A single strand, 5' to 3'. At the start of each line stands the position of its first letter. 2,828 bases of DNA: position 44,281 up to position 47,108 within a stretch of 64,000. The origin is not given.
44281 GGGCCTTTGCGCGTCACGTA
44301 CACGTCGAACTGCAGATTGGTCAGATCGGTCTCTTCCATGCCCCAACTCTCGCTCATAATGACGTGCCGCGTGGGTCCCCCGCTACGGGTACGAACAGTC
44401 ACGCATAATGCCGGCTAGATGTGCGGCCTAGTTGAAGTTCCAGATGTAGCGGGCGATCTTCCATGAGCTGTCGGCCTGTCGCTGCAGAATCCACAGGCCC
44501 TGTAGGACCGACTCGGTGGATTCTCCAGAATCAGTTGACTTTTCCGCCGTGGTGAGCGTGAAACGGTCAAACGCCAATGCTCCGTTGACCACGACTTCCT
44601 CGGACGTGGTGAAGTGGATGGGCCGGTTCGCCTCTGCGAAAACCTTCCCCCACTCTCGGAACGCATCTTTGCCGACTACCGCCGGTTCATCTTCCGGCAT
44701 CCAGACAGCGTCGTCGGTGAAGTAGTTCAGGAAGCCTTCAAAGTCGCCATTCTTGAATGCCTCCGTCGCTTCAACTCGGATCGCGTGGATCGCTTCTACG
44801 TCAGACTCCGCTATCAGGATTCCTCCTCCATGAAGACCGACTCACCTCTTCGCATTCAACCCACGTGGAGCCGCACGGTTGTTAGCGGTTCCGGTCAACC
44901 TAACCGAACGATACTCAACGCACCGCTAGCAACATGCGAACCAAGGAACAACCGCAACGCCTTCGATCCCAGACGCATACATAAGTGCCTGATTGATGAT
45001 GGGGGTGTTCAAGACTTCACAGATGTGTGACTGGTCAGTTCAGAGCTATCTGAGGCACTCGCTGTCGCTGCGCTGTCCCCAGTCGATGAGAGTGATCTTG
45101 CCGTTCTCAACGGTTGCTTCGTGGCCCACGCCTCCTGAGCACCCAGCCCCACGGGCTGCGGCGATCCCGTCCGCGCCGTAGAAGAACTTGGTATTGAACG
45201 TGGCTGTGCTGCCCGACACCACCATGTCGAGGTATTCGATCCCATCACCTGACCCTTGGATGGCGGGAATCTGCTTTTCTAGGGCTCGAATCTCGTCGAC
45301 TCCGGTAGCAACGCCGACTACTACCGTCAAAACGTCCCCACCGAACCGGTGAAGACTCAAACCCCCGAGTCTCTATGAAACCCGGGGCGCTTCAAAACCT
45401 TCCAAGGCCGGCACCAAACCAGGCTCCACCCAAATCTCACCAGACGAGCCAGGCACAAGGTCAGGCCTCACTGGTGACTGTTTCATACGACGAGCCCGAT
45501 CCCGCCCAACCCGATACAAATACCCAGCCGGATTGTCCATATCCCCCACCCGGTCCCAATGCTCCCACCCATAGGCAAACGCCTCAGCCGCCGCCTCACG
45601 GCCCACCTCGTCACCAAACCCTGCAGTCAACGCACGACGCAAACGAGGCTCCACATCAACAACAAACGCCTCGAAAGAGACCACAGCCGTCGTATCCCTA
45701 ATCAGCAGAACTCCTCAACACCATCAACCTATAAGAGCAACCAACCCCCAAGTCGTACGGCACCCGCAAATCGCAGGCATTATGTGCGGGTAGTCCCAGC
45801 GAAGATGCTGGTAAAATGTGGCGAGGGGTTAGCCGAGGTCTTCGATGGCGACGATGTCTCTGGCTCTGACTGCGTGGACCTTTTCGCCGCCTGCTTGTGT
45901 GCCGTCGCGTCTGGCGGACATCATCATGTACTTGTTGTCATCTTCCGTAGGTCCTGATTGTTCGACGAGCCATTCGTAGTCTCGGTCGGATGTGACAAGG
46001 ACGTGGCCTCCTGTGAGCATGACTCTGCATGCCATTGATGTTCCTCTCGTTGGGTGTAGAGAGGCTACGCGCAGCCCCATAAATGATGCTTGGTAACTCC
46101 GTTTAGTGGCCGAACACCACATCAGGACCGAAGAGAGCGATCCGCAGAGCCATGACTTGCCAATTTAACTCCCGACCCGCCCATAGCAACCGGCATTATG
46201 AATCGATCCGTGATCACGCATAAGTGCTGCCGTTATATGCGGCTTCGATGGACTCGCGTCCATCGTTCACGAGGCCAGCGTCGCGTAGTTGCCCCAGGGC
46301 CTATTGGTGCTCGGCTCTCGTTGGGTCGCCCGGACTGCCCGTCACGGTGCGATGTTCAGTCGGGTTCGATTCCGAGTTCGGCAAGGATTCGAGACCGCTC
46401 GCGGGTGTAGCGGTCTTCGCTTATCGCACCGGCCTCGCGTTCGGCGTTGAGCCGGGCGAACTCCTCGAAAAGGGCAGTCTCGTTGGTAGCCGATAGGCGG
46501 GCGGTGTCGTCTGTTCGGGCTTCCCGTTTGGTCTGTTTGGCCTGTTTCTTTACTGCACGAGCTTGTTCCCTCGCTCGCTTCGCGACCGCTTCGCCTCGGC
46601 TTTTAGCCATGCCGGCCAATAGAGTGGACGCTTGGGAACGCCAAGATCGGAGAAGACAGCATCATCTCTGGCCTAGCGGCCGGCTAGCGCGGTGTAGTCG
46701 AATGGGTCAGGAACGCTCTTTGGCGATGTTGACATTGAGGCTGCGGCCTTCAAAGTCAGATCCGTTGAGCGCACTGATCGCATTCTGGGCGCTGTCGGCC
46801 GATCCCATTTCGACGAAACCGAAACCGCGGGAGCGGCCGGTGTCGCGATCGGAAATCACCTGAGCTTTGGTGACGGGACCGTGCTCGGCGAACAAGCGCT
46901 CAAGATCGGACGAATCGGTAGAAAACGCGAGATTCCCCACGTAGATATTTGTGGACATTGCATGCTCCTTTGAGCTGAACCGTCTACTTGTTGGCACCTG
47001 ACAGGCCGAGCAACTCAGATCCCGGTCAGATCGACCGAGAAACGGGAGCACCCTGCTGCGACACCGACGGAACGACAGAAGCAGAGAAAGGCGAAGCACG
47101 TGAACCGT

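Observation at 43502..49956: Accessory island of small and decayed genes held together by a private repeat family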

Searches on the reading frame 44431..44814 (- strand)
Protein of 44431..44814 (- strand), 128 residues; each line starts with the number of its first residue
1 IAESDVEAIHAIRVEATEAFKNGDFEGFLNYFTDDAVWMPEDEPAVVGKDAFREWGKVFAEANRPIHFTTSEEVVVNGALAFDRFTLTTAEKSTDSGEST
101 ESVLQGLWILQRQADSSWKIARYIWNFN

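Call 9: search_protein_families(library=pfam, max_evalue=0.01, proteins=[window:44431-44814:-])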
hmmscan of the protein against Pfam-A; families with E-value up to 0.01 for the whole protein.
window:44431-44814:- (128 aa): 4 families
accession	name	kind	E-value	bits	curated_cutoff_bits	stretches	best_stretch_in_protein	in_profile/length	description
PF12680.13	SnoaL_2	-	1.3e-11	45.4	27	1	17-99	5-85/102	SnoaL-like domain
PF14534.12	DUF4440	-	3e-08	34.5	25.2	1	10-120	2-107/107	Domain of unknown function (DUF4440)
PF13474.12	SnoaL_3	-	5.8e-07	30.3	22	1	13-123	5-114/121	SnoaL-like domain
PF13577.12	SnoaL_4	-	0.00036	21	24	1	5-122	5-124/126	SnoaL-like domain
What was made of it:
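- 44428..44819 (-): SnoaL-like gene without a canonical start codon. SnoaL_2/DUF4440 domain from residue ~5 of the translation starting at 44814 (call 9).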

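Call 44: search_protein_families(library=ncbifam, max_evalue=0.01, proteins=[window:44431-44814:-])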
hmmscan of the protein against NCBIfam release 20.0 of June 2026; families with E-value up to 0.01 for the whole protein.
window:44431-44814:- (128 aa): 1 family
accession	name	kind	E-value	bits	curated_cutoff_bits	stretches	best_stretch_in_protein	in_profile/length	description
TIGR02246.1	TIGR02246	subfamily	2e-07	31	33.95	1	5-123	2-121/128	SgcJ/EcaC family oxidoreductase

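Call 82: search_protein_families(library=padloc, max_evalue=0.001, proteins=[window:44431-44814:-])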
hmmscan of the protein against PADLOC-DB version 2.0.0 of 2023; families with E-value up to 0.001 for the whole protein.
window:44431-44814:- (128 aa): 0 families

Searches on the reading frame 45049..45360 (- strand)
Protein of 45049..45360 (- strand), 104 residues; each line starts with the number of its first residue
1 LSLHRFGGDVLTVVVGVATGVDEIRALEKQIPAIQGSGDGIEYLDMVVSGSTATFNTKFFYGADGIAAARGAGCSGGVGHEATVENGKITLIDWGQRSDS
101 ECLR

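Call 9: search_protein_families(library=pfam, max_evalue=0.01, proteins=[window:45049-45360:-])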
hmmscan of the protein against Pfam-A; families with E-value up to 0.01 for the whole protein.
window:45049-45360:- (104 aa): 0 families

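Call 44: search_protein_families(library=ncbifam, max_evalue=0.01, proteins=[window:45049-45360:-])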
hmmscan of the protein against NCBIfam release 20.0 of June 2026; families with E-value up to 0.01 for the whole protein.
window:45049-45360:- (104 aa): 0 families
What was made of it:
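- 45046..45360 (-): orf104, no family match. No Pfam/NCBIfam hit (calls 9, 44).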

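Call 82: search_protein_families(library=padloc, max_evalue=0.001, proteins=[window:45049-45360:-])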
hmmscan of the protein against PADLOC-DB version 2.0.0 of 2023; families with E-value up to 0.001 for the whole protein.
window:45049-45360:- (104 aa): 0 families

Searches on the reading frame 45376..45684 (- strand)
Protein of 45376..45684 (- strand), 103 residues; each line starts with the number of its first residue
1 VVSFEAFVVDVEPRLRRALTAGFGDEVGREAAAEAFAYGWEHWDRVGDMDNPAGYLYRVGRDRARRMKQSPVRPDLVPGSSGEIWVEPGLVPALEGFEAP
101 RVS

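Call 9: search_protein_families(library=pfam, max_evalue=0.01, proteins=[window:45376-45684:-])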
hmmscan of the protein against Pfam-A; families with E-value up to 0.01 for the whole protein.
window:45376-45684:- (103 aa): 0 families

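Call 44: search_protein_families(library=ncbifam, max_evalue=0.01, proteins=[window:45376-45684:-])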
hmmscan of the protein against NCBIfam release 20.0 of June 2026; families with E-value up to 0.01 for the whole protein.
window:45376-45684:- (103 aa): 1 family
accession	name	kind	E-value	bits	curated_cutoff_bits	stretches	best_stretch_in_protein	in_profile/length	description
TIGR02983.1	SigE-fam_strep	subfamily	1.8e-05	24.7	141.55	1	3-66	7-75/162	SigE family RNA polymerase sigma factor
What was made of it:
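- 45373..45684 (-): Truncated ECF-type sigma factor (region 2 only; pseudogene-like composition). TIGR02983 partial hit (call 44).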

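Call 82: search_protein_families(library=padloc, max_evalue=0.001, proteins=[window:45376-45684:-])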
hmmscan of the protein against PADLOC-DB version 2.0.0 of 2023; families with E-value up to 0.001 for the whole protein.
window:45376-45684:- (103 aa): 0 families

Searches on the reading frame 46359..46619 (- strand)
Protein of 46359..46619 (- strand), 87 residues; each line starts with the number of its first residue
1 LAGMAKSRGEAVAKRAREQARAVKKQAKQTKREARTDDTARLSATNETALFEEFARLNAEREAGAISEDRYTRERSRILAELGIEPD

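Call 9: search_protein_families(library=pfam, max_evalue=0.01, proteins=[window:46359-46619:-])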
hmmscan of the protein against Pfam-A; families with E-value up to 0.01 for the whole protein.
window:46359-46619:- (87 aa): 1 family
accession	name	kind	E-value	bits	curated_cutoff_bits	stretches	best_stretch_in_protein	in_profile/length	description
PF05120.17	GvpG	-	0.0049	17.4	30.6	1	45-82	28-65/67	Gas vesicle protein G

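Call 44: search_protein_families(library=ncbifam, max_evalue=0.01, proteins=[window:46359-46619:-])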
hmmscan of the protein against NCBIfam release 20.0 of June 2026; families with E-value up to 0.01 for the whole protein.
window:46359-46619:- (87 aa): 0 families

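Call 82: search_protein_families(library=padloc, max_evalue=0.001, proteins=[window:46359-46619:-])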
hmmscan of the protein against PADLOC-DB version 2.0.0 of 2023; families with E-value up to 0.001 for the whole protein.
window:46359-46619:- (87 aa): 0 families

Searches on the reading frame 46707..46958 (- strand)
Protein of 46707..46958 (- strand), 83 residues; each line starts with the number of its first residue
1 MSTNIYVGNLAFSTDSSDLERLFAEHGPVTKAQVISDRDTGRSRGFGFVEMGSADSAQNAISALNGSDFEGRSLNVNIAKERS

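Call 9: search_protein_families(library=pfam, max_evalue=0.01, proteins=[window:46710-46958:-])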
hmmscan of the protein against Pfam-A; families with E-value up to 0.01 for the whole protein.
window:46710-46958:- (83 aa): 3 families
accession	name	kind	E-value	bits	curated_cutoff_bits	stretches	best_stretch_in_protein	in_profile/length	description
PF00076.28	RRM_1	-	6.9e-23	80.8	20.7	1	5-74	1-69/70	RNA recognition motif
PF13893.12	RRM_5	-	0.0002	21.5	27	1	20-81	45-101/125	RNA recognition motif. (a.k.a. RRM, RBD, or RNP domain)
PF16842.11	RRM_occluded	-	0.0047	17.2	30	1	14-76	13-70/79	Occluded RNA-recognition motif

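Call 18: find_encoding_contigs(protein=window:46707-46958:-, flank=10000, max_places=10)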
Protein window:46707-46958:- (83 aa): no gene with exactly this product is on record in the collection.

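Call 44: search_protein_families(library=ncbifam, max_evalue=0.01, proteins=[window:46710-46958:-])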
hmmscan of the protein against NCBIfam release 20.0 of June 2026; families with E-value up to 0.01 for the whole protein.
window:46710-46958:- (83 aa): 9 families
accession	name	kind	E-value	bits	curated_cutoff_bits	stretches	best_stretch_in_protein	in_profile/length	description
NF058537.1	Rbp_regulator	equivalog_domain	2.7e-31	107.7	100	1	4-82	1-79/79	RNA-binding regulator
TIGR01622.1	SF-CC1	subfamily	2.4e-18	66.4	231.65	1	4-80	221-297/500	splicing factor, CC1-like family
TIGR01628.1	PABP-1234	subfamily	7.4e-17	61.7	497.1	1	3-82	286-364/595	polyadenylate binding protein, human types 1, 2, 3, 4 family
TIGR01661.1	ELAV_HUD_SF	subfamily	6.7e-14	52.2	279.1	1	4-79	271-345/351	ELAV/HuD family splicing factor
TIGR01642.1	U2AF_lg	subfamily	3.9e-13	48.8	310.3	1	4-79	298-373/510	U2 snRNP auxilliary factor, large subunit, splicing factor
TIGR01659.1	sex-lethal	subfamily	2e-12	47.4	486.2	1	2-81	193-274/346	sex-lethal family splicing factor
TIGR01645.1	half-pint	subfamily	5.4e-07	28.8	443.95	1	16-76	214-274/607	poly-U binding splicing factor, half-pint family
TIGR01648.1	hnRNP-R-Q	subfamily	5.9e-05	22.1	317.85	1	5-80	236-305/577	hnRNP-R, Q splicing factor family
TIGR01649.1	hnRNP-L_PTB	subfamily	0.00088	18.4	287.4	1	17-82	314-374/493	hnRNP-L/PTB/hephaestus splicing factor family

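Call 52: find_homologous_proteins(query=window:46710-46958:-, max_evalue=1e-15)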
Query window:46710-46958:- (83 aa): 7320 proteins with E <= 1e-15 among 8000 candidates; the best 120 are listed.
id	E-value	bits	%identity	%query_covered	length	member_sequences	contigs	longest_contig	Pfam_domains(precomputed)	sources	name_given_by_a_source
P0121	1.7e-45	169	100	100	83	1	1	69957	PF00076.29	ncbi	-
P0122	7.1e-43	161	95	100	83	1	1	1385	PF00076.29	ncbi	-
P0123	1.8e-42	160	94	100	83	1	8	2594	PF00076.29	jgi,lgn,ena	jgi:RNA recognition motif-containing protein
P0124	2.8e-42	159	93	100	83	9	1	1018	PF00076.29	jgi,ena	jgi:RNA recognition motif-containing protein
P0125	3.6e-42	159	93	100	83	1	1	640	PF00076.29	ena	-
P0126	3.8e-42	159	93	100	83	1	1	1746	PF00076.29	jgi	jgi:RNA recognition motif-containing protein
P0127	5.6e-42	158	93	100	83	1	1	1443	PF00076.29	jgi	jgi:RNA recognition motif-containing protein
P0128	6.5e-42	158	93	100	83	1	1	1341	PF00076.29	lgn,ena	-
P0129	6.8e-42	158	92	100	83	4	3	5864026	PF00076.29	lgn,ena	-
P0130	1.7e-41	157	92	100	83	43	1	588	PF00076.29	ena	-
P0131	4.0e-41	156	92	100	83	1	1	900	PF00076.29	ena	-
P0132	2.7e-40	153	90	100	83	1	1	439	PF00076.29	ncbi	-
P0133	1.1e-38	148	87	100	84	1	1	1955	PF00076.29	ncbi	-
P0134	5.1e-38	146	83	100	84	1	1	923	PF00076.29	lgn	-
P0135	5.6e-38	146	84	100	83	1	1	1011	PF00076.29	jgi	jgi:RNA recognition motif-containing protein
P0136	5.8e-38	146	88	100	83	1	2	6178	PF00076.29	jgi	jgi:RNA recognition motif-containing protein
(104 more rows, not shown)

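Call 53: find_encoding_contigs(protein=P0129, flank=8000, max_places=3)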
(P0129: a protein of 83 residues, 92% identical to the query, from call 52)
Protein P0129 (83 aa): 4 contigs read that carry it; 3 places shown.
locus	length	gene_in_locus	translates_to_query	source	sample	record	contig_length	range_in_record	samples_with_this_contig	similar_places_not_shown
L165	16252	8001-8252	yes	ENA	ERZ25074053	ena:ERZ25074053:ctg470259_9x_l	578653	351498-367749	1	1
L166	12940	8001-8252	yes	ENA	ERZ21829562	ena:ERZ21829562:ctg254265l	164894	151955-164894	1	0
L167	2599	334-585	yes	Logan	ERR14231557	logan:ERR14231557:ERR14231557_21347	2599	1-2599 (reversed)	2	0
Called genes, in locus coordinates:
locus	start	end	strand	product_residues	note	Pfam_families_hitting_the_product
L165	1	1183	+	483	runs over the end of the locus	PF02789:Peptidase_M17_N, PF00883:Peptidase_M17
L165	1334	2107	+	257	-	PF00188:CAP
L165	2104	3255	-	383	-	PF00581:Rhodanese, PF00899:ThiF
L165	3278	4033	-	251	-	PF02146:SIR2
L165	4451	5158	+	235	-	PF06810:Phage_scaffold (weak)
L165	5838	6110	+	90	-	-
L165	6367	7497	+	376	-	-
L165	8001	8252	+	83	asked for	PF00076:RRM_1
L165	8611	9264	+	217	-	-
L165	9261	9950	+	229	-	PF01066:CDP-OH_P_transf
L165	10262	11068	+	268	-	PF21863:HTH_67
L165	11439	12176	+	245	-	PF21088:MS_channel_1st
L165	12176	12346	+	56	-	-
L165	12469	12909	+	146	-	PF04075:F420H2_quin_red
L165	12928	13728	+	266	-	PF00296:Bac_luciferase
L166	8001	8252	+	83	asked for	PF00076:RRM_1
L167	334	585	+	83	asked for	PF00076:RRM_1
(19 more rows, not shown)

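Call 54: find_encoding_contigs(protein=P0136, flank=8000, max_places=3)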
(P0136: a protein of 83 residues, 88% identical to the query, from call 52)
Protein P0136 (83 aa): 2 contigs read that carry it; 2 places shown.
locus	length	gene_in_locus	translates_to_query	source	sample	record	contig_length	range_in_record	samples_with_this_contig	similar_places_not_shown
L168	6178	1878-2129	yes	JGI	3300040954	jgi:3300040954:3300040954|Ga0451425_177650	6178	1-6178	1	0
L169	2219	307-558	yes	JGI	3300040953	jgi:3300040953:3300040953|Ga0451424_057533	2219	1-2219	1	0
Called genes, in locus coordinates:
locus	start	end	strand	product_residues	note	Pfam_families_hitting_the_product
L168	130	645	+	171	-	PF00120:Gln-synt_C (weak)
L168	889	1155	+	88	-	PF06772:LtrA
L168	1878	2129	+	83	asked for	PF00076:RRM_1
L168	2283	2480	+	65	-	-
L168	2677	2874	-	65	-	-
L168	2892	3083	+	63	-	-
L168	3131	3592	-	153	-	PF00027:cNMP_binding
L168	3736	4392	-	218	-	PF07332:Phage_holin_3_6 (weak)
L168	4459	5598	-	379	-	PF00266:Aminotran_5, PF01053:Cys_Met_Meta_PP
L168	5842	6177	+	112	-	?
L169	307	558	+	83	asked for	PF00076:RRM_1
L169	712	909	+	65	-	-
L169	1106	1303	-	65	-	-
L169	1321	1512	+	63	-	-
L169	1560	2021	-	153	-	PF00027:cNMP_binding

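Call 55: find_encoding_contigs(protein=P0123, flank=3000, max_places=8)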
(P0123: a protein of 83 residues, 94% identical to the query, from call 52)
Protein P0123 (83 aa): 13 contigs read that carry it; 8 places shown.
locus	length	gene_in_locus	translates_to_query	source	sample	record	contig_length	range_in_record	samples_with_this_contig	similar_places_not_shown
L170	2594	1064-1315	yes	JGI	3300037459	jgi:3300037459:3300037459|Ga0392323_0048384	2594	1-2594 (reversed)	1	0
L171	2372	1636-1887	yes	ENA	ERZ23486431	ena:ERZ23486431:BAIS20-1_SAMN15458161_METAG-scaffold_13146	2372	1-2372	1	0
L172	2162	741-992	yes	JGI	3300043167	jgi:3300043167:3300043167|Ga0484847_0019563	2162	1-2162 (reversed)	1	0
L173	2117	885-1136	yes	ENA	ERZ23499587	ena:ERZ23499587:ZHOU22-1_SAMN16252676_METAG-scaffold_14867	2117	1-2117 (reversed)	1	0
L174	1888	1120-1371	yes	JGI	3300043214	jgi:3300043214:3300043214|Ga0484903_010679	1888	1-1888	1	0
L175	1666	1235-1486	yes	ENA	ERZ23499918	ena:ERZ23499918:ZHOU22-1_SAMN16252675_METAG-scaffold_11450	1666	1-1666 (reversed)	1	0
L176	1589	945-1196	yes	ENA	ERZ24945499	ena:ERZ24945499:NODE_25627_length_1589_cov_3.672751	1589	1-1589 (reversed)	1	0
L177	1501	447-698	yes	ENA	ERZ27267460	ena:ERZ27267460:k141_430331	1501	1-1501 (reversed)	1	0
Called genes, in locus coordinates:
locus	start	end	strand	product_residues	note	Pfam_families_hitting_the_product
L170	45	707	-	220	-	-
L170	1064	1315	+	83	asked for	PF00076:RRM_1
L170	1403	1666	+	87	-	-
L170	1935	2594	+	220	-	?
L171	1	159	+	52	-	?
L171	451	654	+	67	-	-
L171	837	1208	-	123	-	-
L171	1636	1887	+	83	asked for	PF00076:RRM_1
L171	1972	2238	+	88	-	-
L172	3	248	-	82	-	?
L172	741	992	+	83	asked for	PF00076:RRM_1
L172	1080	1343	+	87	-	-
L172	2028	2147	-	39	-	-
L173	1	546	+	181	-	?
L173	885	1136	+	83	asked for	PF00076:RRM_1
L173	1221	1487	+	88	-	-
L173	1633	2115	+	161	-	?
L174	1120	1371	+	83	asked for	PF00076:RRM_1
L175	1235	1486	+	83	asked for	PF00076:RRM_1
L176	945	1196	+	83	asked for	PF00076:RRM_1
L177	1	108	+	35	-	?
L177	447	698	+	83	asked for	PF00076:RRM_1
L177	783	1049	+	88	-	-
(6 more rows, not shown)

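Call 75: search_protein_families(library=ncbifam, max_evalue=0.001, proteins=[L173:1633-2115:+, L170:1403-1663:+])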
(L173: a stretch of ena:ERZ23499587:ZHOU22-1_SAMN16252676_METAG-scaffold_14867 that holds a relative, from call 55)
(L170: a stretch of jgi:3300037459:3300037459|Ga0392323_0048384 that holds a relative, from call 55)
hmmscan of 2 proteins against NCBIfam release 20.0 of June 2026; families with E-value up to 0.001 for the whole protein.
L173:1633-2115:+ (161 aa): 1 family
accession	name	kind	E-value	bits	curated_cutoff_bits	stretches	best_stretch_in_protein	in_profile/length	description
NF033563.0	transpos_IS30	equivalog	1.7e-06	27.9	80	1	104-161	1-57/267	IS30 family transposase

L170:1403-1663:+ (87 aa): 0 families

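Call 82: search_protein_families(library=padloc, max_evalue=0.001, proteins=[window:46710-46958:-])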
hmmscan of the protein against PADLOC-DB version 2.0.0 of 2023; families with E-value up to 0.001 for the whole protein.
window:46710-46958:- (83 aa): 0 families
